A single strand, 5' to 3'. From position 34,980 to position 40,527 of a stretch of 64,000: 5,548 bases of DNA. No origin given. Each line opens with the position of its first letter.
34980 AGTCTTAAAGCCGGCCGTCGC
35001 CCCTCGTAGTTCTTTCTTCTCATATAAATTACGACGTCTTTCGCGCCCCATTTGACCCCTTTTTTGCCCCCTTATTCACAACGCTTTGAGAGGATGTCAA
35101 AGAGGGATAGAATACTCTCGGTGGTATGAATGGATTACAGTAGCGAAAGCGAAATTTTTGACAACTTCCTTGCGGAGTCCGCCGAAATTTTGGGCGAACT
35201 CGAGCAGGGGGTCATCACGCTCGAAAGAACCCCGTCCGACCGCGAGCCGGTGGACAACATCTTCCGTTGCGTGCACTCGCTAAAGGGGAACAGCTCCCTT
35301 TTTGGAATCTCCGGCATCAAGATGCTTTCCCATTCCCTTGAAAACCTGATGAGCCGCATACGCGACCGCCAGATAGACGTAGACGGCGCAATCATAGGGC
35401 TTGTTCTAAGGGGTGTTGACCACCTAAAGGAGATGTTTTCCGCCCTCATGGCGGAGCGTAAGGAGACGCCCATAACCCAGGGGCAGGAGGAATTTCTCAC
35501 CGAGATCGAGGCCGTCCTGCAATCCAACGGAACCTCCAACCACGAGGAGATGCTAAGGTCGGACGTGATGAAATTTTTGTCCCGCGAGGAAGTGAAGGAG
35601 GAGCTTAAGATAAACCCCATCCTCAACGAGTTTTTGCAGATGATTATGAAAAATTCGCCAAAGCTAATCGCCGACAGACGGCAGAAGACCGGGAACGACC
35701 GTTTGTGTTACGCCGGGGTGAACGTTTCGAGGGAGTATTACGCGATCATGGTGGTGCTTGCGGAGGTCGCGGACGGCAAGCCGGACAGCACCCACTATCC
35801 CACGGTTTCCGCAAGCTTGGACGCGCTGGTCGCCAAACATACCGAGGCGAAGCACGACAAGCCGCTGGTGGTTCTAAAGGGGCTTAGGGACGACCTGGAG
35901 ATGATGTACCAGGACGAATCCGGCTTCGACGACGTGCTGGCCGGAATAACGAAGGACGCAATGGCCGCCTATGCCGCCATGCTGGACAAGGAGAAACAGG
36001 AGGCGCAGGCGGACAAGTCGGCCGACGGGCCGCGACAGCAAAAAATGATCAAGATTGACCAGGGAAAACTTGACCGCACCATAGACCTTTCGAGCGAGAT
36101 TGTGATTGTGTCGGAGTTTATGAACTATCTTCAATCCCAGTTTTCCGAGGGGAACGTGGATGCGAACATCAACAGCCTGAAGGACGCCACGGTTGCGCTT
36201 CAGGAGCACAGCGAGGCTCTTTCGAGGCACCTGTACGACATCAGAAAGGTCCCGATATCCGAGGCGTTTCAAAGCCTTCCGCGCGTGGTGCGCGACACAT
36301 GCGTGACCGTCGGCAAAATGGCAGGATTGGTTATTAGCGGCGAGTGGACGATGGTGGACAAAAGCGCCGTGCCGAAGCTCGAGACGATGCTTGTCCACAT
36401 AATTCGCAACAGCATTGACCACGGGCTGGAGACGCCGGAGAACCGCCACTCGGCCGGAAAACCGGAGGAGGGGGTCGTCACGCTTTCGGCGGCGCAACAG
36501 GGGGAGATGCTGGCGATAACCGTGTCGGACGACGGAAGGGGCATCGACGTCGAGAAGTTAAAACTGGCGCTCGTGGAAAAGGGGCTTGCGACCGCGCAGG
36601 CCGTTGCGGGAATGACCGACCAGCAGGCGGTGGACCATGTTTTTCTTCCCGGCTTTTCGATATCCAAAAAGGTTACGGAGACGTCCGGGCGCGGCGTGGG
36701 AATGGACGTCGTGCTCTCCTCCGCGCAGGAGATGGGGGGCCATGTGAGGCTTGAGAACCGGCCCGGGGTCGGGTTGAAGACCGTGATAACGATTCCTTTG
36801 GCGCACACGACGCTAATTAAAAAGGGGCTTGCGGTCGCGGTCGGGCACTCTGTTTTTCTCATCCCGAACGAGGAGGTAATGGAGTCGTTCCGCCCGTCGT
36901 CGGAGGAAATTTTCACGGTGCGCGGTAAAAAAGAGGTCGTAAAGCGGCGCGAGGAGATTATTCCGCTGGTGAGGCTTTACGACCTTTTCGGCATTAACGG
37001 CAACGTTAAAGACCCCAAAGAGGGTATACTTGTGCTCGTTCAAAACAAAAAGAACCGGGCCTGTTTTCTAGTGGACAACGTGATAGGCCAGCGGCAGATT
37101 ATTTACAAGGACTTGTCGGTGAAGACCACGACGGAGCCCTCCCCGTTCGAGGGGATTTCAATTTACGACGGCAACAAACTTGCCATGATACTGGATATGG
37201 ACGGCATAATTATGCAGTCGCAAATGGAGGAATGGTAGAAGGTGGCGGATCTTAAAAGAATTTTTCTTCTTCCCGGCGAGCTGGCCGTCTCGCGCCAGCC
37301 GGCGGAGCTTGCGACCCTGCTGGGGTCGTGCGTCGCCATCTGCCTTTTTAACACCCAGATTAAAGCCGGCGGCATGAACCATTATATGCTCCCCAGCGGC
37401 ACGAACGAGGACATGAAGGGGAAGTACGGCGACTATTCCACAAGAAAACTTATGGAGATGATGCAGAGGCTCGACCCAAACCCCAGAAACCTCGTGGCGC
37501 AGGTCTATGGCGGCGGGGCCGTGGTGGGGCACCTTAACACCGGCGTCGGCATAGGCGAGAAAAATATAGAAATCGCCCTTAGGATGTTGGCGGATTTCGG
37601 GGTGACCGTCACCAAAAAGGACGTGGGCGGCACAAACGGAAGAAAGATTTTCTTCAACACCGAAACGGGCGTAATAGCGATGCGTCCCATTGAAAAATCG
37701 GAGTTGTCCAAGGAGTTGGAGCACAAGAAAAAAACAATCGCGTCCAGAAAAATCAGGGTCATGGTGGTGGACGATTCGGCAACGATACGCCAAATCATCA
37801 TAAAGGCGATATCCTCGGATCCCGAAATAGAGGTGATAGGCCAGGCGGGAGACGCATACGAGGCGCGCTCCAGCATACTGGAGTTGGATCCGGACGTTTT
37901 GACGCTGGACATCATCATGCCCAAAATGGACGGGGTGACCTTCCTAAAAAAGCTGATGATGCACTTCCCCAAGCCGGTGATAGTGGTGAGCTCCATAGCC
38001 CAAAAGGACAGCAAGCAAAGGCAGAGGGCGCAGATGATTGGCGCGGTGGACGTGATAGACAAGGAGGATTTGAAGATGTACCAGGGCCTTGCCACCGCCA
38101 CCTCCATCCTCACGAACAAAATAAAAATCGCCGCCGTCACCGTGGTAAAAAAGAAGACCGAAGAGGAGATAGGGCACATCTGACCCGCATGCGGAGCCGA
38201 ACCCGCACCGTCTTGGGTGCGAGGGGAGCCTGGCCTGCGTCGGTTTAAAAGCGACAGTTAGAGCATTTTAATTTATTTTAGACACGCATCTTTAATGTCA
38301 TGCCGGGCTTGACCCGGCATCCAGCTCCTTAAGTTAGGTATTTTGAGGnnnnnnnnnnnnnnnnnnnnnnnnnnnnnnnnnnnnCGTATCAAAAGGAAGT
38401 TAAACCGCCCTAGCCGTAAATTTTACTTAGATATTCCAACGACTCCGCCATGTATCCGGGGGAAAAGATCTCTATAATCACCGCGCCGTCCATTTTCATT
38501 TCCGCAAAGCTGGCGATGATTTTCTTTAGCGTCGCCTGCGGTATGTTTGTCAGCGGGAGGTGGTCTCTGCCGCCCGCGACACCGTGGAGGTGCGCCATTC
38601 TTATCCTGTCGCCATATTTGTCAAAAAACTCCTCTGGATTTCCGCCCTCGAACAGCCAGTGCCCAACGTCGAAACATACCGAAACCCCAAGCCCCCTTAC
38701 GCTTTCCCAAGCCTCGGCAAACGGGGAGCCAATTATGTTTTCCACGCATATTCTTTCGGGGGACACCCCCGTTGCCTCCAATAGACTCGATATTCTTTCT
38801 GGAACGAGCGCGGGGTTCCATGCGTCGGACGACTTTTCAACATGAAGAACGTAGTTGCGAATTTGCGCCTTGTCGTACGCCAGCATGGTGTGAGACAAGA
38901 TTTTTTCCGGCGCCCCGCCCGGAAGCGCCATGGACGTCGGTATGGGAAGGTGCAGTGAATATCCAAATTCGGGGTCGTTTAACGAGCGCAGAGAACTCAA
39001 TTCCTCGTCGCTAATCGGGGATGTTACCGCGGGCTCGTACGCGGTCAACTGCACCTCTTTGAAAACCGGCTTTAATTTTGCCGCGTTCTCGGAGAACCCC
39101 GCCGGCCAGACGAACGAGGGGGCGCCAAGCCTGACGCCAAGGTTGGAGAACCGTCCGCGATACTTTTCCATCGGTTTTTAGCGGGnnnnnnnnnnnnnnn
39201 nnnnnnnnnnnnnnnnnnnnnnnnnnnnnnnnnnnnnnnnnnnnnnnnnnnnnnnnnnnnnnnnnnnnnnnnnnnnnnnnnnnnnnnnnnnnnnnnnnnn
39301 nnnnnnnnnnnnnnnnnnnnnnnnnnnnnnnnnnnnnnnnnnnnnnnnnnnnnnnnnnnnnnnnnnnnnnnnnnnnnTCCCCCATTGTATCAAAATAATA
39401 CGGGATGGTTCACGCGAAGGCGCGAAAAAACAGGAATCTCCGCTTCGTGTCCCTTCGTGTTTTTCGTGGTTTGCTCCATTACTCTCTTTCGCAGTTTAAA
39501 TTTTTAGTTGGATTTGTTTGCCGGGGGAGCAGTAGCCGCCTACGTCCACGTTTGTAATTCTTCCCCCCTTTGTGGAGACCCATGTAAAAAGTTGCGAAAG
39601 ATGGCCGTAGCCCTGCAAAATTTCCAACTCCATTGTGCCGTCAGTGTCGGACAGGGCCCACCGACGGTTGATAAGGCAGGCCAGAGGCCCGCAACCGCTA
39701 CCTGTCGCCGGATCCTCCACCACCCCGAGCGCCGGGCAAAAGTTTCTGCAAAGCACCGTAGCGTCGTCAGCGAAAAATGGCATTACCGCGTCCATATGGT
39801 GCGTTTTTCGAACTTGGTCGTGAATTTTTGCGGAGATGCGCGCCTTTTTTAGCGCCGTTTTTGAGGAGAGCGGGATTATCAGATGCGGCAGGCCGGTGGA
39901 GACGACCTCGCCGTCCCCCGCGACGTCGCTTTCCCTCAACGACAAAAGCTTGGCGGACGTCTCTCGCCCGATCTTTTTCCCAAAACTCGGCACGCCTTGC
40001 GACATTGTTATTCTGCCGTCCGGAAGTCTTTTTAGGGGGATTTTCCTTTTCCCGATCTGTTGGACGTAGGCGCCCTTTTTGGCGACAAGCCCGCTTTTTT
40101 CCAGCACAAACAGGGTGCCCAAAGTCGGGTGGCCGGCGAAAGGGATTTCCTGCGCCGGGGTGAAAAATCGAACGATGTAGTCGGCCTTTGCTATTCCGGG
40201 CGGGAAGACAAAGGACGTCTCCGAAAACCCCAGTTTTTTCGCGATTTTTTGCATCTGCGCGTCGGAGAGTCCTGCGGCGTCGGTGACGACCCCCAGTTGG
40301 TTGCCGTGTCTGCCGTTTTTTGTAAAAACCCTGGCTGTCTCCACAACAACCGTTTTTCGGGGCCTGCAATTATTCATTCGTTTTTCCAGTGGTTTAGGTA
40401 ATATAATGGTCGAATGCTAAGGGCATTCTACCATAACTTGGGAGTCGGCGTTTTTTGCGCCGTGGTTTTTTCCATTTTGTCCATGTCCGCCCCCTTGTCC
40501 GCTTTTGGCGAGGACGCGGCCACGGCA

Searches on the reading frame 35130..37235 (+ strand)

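Call 84: search_protein_families(library=pfam, proteins=[window:35130-37235:+], max_evalue=0.00001)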
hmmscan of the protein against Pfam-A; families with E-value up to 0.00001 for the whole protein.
window:35130-37235:+ (702 aa): 4 families
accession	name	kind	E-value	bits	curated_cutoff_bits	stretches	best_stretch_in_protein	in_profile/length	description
PF01584.24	CheW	-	7.2e-19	68.2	23.5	1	566-694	2-134/138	CheW-like domain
PF02518.31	HATPase_c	-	4.4e-17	62.9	26.4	1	417-558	6-110/111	Histidine kinase-, DNA gyrase B-, and HSP90-like ATPase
PF01627.28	Hpt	-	9.5e-14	51.8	24.6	1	8-106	1-81/84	Hpt domain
PF02895.20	H-kinase_dim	-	9e-06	26.5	23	0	305-364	2-61/68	Signal transducing histidine kinase, homodimeric domain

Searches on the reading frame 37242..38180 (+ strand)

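Call 85: search_protein_families(library=pfam, proteins=[window:37242-38180:+], max_evalue=0.00001)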
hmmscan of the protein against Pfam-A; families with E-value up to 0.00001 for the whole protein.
window:37242-38180:+ (313 aa): 2 families
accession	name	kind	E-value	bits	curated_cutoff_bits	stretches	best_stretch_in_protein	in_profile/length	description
PF03975.18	CheD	-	2.3e-21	76.4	25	1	49-148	1-107/108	CheD chemotactic sensory transduction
PF00072.30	Response_reg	-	2e-17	63.8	30.2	1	173-275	1-100/111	Response regulator receiver domain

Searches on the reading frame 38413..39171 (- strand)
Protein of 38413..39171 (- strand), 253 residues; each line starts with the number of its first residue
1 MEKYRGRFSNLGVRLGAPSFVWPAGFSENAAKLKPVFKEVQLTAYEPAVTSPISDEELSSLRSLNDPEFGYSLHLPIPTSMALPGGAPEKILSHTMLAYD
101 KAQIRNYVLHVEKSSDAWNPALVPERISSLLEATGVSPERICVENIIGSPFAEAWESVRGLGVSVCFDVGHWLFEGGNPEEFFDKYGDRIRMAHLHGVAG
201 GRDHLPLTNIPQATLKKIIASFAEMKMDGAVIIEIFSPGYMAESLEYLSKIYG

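Call 85: search_protein_families(library=pfam, proteins=[window:38413-39171:-], max_evalue=0.00001)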
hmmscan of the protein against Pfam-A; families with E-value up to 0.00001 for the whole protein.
window:38413-39171:- (253 aa): 1 family
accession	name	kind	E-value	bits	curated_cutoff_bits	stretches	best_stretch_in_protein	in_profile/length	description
PF01261.30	AP_endonuc_2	-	6.6e-12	46.1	31.1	1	128-250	112-248/249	Xylose isomerase-like TIM barrel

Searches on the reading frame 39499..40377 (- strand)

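Call 85: search_protein_families(library=pfam, proteins=[window:39499-40377:-], max_evalue=0.00001)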
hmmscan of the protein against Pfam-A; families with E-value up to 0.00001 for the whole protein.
window:39499-40377:- (293 aa): 1 family
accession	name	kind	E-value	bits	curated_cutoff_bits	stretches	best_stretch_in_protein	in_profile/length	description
PF02567.21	PhzC-PhzF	-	4.2e-48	164.7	27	1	17-263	3-254/281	Phenazine biosynthesis-like protein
